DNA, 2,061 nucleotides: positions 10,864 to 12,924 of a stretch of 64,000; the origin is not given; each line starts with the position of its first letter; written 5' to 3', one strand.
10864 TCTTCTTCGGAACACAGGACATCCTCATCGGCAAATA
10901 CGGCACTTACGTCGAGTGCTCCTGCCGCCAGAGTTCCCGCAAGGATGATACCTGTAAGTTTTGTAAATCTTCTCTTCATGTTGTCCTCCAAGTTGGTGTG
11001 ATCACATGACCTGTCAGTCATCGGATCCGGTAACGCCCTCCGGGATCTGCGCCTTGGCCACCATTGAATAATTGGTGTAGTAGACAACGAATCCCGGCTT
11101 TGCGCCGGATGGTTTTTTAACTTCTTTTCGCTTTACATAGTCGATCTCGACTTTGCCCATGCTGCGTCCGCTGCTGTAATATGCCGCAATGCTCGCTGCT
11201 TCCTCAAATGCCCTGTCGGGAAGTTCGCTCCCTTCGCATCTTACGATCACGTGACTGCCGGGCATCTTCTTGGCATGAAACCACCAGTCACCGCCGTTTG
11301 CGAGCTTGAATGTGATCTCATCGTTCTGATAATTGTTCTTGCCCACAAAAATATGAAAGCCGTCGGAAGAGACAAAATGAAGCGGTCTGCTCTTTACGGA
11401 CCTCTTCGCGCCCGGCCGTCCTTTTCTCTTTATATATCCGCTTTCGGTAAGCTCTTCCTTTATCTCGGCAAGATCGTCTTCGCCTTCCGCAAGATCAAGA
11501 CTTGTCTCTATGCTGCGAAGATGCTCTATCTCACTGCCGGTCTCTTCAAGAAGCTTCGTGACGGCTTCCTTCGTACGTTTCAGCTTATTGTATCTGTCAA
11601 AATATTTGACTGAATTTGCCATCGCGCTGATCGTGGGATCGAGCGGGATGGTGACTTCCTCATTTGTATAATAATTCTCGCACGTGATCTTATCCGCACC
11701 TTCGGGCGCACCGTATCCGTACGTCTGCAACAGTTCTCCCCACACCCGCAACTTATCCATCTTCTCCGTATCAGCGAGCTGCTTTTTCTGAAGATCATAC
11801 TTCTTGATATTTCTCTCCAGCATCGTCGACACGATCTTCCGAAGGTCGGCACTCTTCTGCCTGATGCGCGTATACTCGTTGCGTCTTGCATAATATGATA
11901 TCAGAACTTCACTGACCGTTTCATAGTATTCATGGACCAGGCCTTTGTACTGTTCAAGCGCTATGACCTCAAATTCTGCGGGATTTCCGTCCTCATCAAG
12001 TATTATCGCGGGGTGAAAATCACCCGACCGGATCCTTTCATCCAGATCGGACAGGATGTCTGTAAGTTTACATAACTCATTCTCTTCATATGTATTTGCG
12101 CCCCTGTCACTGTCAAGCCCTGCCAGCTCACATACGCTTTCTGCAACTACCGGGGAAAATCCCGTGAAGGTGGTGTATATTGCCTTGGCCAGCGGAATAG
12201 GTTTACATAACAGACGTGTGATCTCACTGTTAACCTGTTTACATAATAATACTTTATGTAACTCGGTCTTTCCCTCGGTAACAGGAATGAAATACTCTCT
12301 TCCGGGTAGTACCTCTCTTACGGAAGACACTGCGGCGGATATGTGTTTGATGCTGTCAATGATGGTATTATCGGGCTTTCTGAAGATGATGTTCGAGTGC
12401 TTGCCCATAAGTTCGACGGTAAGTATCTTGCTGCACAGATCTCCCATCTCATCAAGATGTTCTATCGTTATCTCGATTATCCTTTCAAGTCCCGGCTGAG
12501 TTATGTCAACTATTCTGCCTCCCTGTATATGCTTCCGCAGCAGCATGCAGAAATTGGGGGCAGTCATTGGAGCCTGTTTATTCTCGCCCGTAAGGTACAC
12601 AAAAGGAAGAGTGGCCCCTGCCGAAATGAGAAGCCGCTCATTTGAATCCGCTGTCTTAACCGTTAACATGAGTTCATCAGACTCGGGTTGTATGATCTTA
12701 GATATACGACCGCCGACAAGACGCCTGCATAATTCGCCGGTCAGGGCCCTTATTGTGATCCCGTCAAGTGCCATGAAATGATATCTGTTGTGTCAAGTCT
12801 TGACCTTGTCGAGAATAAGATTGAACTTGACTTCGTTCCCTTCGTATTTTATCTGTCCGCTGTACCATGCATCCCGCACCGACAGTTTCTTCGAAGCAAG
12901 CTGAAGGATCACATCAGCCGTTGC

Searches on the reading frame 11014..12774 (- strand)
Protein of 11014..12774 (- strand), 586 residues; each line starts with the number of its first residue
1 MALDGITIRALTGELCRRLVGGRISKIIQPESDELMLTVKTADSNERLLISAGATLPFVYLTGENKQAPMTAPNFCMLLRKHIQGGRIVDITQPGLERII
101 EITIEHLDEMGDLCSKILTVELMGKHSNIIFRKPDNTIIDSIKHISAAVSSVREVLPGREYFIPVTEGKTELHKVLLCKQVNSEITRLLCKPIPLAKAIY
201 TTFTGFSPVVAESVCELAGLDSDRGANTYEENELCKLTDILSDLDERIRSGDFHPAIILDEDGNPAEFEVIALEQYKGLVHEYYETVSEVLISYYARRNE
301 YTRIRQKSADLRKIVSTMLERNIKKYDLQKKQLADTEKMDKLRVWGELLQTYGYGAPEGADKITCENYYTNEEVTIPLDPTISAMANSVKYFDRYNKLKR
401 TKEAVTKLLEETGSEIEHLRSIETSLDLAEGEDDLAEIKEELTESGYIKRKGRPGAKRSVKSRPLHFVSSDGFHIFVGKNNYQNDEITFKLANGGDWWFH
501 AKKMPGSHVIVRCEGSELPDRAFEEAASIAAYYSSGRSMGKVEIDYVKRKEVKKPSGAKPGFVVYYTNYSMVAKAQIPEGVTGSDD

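Call 52: search_protein_families(library=pfam, proteins=[window:11014-12774:-], max_evalue=0.01)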
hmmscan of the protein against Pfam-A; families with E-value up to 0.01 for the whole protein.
window:11014-12774:- (586 aa): 3 families
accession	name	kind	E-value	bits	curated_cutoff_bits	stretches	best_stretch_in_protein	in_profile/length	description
PF05833.16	NFACT_N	-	2.8e-141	471.8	31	1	4-458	1-453/456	NFACT N-terminal and middle domains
PF05670.18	NFACT-R_1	-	1.2e-15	58.4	29.8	1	465-557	3-98/112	NFACT protein RNA binding domain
PF18297.6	NFACT-R_2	-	2.1e-09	37.9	26.9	1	466-553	3-86/104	NFACT protein RNA binding domain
